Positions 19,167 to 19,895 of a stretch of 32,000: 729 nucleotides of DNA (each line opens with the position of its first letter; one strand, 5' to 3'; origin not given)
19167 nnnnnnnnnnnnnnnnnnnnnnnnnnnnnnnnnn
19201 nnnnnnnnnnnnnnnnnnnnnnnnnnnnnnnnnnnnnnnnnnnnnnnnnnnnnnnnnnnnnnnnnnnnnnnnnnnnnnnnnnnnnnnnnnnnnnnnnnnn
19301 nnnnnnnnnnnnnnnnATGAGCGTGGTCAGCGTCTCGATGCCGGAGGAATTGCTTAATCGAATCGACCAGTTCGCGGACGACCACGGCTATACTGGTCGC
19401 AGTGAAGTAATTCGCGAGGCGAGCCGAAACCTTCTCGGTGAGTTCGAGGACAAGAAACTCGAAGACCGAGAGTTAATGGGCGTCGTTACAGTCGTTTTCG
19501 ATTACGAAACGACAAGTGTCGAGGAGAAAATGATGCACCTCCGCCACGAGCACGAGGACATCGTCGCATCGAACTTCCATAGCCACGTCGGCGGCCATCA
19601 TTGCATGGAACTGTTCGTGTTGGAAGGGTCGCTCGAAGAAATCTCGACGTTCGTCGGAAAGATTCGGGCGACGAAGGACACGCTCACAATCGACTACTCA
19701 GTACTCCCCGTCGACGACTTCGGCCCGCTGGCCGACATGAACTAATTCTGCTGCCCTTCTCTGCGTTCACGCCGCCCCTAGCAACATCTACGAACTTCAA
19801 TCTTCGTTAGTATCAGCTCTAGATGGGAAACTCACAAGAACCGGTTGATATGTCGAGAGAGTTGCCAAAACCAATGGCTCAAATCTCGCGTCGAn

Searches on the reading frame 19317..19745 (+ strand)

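Call 7: search_protein_families(library=pfam, proteins=[window:19317-19745:+], max_evalue=0.01)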
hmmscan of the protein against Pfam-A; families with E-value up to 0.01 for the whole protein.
window:19317-19745:+ (142 aa): 2 families
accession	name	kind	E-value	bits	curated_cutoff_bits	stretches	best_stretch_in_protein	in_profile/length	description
PF08753.17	NikR_C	-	1.2e-22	80.3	22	1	54-129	1-76/77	NikR C terminal nickel binding domain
PF01402.27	RHH_1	-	1.8e-06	28.1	20.5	1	4-40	2-37/39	Ribbon-helix-helix protein, copG family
